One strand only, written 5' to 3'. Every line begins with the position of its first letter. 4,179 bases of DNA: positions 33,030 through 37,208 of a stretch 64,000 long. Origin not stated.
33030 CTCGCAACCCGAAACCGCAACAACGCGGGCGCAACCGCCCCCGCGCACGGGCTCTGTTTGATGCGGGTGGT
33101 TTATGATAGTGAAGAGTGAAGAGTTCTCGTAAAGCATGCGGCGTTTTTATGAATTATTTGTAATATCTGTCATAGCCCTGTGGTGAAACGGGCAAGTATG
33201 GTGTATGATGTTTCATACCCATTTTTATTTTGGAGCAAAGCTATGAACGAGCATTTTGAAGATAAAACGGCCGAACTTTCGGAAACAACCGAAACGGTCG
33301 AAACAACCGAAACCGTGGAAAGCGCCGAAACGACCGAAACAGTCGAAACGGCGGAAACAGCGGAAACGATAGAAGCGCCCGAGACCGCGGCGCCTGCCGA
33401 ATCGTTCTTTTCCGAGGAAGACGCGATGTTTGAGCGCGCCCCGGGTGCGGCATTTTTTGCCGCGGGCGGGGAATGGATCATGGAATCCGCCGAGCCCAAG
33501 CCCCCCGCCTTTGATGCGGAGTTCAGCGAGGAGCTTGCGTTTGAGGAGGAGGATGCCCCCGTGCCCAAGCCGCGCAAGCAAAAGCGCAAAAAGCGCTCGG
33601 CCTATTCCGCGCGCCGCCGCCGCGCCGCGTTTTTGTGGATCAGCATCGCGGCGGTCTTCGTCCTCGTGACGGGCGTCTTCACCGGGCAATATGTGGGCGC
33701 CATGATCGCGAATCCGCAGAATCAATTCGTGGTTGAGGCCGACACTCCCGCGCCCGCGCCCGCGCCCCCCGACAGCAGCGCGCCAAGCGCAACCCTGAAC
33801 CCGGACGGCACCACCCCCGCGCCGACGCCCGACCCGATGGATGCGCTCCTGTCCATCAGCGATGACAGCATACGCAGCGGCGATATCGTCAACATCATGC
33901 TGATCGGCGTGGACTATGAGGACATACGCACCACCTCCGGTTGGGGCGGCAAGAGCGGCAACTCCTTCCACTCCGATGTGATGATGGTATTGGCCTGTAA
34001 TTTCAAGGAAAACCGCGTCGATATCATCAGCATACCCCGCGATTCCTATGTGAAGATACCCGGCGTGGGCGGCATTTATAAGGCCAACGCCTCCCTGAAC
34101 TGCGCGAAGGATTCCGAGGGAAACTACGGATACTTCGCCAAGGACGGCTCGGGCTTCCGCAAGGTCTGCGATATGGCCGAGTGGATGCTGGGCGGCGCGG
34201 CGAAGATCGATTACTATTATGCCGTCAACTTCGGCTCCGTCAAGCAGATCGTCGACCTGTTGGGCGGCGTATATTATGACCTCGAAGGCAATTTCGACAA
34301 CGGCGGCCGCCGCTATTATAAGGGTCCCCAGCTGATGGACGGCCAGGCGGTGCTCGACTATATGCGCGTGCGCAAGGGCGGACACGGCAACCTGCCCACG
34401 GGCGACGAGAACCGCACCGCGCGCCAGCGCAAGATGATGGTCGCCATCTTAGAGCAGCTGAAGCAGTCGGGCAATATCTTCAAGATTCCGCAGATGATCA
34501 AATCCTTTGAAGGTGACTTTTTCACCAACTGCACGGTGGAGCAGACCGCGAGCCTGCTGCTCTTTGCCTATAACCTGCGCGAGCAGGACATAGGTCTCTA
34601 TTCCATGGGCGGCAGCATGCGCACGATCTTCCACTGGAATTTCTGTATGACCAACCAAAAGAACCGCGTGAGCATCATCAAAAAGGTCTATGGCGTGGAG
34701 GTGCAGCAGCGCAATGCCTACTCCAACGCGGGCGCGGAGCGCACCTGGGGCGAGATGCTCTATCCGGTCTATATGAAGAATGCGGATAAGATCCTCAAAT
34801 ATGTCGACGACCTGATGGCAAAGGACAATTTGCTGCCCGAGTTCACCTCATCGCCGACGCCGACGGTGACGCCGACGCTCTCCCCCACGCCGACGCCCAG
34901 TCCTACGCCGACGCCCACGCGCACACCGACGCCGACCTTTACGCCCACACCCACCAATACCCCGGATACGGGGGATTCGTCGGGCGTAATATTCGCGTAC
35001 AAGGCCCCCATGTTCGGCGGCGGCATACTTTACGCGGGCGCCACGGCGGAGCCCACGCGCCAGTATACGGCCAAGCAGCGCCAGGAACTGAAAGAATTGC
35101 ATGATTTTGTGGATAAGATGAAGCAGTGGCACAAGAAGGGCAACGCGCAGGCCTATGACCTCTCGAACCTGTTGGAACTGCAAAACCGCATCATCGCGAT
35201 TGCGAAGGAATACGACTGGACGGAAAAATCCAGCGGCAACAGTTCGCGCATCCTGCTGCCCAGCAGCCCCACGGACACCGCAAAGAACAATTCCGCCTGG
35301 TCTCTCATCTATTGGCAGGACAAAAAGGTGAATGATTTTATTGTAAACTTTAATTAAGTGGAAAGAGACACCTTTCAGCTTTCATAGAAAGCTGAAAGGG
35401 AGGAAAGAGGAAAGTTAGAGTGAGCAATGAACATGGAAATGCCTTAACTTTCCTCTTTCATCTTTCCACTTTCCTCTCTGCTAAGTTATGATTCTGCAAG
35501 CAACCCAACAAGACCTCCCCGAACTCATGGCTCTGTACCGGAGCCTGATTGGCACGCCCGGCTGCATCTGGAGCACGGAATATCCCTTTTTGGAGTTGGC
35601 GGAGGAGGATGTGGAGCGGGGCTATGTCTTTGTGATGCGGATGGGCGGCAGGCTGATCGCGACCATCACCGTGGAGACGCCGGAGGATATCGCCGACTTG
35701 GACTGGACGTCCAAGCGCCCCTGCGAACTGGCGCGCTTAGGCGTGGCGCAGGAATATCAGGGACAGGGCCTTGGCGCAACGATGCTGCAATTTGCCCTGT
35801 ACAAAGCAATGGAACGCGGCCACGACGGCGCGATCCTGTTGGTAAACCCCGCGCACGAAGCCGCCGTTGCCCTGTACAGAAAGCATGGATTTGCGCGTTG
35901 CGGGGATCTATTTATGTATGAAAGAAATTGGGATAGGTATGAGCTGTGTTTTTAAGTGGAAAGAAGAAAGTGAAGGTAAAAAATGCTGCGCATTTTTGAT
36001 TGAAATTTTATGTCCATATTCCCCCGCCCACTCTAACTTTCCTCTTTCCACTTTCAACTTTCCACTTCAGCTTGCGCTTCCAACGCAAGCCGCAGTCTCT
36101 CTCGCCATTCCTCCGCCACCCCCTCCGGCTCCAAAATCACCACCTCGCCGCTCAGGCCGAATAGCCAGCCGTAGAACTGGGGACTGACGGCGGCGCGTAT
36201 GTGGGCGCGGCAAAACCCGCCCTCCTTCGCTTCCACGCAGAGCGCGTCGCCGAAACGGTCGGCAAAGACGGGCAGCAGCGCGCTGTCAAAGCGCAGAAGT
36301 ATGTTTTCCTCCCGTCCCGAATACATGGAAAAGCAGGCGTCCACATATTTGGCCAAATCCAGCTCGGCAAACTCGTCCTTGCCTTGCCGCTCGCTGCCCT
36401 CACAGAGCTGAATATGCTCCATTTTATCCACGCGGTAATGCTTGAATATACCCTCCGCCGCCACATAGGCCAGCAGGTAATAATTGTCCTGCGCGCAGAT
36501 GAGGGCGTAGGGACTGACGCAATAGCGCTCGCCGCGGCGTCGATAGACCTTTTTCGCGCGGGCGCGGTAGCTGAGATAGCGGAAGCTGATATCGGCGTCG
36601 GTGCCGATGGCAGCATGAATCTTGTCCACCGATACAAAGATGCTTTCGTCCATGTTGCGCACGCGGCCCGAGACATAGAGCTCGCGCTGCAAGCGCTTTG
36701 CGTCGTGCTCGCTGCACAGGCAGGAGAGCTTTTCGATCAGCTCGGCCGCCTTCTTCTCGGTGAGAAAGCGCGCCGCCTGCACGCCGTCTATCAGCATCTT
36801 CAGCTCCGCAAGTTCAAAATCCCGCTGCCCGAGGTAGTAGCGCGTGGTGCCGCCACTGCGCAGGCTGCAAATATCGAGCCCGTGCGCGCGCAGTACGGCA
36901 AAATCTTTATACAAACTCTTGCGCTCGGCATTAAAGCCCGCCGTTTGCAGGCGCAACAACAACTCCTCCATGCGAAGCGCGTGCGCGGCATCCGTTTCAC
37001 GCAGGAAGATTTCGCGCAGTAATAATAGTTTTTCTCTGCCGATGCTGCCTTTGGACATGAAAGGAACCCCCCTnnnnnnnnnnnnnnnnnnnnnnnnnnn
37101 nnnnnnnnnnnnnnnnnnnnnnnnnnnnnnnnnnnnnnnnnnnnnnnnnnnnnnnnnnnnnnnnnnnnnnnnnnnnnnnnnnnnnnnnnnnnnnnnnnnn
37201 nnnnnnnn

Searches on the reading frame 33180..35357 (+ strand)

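Call 73: search_protein_families(library=pfam, proteins=[window:33180-35357:+], max_evalue=0.001)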
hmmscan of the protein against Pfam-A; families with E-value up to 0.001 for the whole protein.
window:33180-35357:+ (725 aa): 1 family
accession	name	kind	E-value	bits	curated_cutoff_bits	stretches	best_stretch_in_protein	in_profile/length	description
PF03816.19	LytR_cpsA_psr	-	1.9e-26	93.5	24.6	1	264-428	1-149/150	LytR_cpsA_psr family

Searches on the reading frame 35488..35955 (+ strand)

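Call 74: search_protein_families(library=pfam, proteins=[window:35488-35955:+], max_evalue=0.001)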
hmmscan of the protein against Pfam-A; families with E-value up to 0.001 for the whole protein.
window:35488-35955:+ (155 aa): 5 families
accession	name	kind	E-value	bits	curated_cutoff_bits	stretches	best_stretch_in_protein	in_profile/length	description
PF00583.31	Acetyltransf_1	-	1.5e-15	57.9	20.7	1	15-135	3-116/116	Acetyltransferase (GNAT) family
PF13508.13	Acetyltransf_7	-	1.9e-12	47.8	27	1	44-136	2-83/84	Acetyltransferase (GNAT) domain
PF13673.13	Acetyltransf_10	-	3.3e-09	37.2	23.6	1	45-141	31-113/128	Acetyltransferase (GNAT) domain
PF21926.2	FeeM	-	9.2e-07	29.2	27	1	45-146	34-147/158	N-acyl amino acid synthase FeeM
PF08445.16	FR47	-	0.00031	21.1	22.1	1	79-136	22-78/86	FR47-like protein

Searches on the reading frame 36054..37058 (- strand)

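Call 74: search_protein_families(library=pfam, proteins=[window:36054-37058:-], max_evalue=0.001)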
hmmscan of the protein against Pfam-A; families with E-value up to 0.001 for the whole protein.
window:36054-37058:- (334 aa): 2 families
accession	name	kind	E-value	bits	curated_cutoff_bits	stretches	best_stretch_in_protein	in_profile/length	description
PF25583.1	WCX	-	6.9e-09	36.4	23.9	1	252-325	4-75/76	WCX domain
PF13280.12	WYL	-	1.8e-08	34.7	21.8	1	145-217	4-69/70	WYL domain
